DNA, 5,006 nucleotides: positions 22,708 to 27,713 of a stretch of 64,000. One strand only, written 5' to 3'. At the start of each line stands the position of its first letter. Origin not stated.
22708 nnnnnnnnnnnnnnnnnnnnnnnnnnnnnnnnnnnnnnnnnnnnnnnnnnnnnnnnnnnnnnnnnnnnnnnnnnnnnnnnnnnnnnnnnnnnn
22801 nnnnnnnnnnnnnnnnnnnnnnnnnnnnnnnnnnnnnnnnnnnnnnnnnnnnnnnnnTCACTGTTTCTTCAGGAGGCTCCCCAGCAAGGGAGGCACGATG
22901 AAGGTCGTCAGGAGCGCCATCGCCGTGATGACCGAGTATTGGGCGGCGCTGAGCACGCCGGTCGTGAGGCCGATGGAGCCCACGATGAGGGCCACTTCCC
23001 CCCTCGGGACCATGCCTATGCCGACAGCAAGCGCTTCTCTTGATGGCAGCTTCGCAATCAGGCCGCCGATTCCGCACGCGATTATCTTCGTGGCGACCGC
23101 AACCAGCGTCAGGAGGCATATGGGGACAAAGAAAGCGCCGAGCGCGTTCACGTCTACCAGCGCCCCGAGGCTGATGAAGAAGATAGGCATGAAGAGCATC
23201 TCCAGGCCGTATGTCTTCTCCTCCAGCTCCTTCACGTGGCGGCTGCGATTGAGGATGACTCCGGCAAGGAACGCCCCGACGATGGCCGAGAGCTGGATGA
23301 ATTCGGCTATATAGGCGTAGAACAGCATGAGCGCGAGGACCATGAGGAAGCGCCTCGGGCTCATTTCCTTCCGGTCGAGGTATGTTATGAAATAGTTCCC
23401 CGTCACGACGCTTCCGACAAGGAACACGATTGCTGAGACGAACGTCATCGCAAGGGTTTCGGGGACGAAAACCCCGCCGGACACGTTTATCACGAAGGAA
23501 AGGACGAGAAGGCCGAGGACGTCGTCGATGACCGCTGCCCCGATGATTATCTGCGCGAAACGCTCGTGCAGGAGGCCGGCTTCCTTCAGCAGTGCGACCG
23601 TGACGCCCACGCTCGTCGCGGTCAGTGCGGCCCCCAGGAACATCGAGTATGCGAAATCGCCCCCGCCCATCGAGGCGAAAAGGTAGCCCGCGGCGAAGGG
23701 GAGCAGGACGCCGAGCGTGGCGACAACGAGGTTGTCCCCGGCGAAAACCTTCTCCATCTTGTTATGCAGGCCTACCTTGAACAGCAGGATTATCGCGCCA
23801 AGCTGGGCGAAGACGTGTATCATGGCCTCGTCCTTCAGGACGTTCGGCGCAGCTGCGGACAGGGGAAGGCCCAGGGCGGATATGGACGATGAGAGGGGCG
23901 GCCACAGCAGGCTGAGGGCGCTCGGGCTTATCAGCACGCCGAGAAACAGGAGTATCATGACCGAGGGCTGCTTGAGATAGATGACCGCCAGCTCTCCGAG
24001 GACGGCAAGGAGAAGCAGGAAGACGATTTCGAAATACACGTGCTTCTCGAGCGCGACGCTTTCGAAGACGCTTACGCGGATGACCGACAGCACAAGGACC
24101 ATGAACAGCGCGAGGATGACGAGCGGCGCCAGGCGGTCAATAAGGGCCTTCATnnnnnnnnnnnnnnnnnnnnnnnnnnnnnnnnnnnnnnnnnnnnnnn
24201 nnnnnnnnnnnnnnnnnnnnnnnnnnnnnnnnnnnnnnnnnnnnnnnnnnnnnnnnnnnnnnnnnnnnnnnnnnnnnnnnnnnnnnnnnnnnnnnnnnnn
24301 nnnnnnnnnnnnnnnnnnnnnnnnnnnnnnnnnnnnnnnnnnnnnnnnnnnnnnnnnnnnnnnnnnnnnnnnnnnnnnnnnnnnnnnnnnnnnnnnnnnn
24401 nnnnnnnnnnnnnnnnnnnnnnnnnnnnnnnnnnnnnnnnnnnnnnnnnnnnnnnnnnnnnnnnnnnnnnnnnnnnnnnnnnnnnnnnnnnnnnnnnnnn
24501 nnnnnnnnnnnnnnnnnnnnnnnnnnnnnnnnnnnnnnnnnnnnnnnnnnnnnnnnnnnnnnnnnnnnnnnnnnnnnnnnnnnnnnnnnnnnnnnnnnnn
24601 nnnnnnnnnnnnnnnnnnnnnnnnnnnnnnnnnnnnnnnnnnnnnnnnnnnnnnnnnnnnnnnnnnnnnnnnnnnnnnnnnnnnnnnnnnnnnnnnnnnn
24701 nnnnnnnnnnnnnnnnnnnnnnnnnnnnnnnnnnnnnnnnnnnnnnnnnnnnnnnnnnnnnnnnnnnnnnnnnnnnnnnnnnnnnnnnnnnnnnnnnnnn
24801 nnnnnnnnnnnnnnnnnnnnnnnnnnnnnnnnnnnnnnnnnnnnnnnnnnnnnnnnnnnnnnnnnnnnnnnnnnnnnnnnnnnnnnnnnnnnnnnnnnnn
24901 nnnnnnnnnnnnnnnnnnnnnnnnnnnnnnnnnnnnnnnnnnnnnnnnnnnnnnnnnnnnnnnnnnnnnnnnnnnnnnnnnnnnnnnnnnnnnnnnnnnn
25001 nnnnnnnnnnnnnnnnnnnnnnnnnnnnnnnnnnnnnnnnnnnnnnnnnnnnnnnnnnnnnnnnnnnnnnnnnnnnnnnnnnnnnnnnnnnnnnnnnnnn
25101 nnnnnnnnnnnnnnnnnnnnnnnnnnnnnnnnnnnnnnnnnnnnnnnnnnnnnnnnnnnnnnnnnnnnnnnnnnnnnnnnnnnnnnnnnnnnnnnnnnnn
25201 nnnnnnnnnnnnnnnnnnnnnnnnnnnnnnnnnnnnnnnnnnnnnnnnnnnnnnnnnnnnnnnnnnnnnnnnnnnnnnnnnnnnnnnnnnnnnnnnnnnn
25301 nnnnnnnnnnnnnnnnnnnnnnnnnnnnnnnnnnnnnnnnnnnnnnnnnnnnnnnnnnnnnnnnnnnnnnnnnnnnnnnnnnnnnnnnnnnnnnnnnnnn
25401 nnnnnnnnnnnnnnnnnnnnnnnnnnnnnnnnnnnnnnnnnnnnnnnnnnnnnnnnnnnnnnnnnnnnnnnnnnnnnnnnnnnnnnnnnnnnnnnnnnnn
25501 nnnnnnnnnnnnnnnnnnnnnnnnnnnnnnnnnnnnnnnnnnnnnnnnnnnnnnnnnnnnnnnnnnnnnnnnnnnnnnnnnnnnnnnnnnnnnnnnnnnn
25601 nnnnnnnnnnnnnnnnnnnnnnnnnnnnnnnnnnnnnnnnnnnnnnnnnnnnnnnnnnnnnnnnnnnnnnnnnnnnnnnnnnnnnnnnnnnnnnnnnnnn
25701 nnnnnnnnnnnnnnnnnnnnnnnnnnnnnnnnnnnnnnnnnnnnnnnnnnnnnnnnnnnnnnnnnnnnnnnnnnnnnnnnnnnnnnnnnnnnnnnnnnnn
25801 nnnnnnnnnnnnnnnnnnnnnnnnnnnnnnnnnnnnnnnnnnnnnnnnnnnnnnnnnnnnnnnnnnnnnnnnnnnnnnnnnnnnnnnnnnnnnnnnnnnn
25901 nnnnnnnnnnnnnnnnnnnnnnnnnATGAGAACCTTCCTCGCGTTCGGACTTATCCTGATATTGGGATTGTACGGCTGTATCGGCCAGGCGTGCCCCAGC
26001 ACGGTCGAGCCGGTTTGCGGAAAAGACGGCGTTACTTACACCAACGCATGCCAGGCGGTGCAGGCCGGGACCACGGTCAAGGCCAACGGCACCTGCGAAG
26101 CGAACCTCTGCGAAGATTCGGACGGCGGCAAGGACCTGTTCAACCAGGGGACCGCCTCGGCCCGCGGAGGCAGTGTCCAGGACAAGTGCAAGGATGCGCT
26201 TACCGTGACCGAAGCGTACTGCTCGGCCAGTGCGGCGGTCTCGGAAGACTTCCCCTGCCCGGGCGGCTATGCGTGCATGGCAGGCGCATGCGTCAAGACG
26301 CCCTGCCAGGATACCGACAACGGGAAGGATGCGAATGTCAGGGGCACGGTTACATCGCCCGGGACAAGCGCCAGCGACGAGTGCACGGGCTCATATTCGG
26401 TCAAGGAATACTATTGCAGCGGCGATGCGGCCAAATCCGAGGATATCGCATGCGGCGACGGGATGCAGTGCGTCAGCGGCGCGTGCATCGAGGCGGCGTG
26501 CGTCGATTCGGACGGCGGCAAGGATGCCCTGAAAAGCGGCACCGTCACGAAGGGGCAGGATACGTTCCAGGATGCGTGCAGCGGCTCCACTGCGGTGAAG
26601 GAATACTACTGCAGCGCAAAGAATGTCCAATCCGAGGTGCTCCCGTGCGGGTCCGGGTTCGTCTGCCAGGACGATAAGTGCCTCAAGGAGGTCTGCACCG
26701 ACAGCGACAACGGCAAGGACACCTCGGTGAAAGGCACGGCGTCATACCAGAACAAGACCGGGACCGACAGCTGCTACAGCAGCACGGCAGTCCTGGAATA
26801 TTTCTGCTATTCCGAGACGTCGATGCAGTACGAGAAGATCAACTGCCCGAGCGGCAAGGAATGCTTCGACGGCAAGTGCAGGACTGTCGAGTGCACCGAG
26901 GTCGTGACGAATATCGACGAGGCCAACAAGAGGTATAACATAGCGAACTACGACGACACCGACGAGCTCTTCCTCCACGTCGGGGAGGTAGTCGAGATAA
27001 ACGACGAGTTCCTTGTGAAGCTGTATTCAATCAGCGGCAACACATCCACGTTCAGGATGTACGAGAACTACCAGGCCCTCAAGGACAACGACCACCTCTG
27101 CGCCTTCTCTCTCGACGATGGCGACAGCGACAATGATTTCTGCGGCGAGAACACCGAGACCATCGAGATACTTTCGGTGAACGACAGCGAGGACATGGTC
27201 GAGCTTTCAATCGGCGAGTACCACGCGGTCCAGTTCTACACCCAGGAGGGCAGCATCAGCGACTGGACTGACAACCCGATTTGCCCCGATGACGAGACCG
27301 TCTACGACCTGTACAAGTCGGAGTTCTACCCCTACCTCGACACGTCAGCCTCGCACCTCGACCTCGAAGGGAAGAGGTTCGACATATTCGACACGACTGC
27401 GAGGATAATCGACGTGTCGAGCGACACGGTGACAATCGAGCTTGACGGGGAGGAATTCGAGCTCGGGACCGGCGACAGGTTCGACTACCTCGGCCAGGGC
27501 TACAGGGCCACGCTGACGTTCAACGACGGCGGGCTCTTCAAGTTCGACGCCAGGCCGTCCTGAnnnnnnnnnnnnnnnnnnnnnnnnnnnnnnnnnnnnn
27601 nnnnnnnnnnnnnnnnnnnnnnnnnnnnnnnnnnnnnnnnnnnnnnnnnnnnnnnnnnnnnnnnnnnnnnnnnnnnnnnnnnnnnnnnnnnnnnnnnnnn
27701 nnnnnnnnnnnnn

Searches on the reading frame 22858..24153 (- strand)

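Call 96: search_protein_families(library=pfam, proteins=[window:22858-24153:-], max_evalue=0.00001)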
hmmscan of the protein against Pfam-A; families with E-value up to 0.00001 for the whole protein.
window:22858-24153:- (431 aa): 1 family
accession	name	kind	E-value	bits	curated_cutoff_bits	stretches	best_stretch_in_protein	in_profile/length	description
PF00999.27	Na_H_Exchanger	-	1.1e-59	202.7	26.2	1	48-429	5-374/375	Sodium/hydrogen exchanger, transmembrane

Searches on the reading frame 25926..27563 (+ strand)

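Call 96: search_protein_families(library=pfam, proteins=[window:25926-27563:+], max_evalue=0.00001)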
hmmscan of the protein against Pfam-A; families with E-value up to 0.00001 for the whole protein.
window:25926-27563:+ (545 aa): 2 families
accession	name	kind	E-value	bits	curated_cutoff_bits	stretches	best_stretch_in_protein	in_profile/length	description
PF00050.26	Kazal_1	-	2.4e-06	27.9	21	1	22-43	8-29/49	Kazal-type serine protease inhibitor domain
PF07648.20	Kazal_2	-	5.9e-06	26.7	22.8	1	22-48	5-36/48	Kazal-type serine protease inhibitor domain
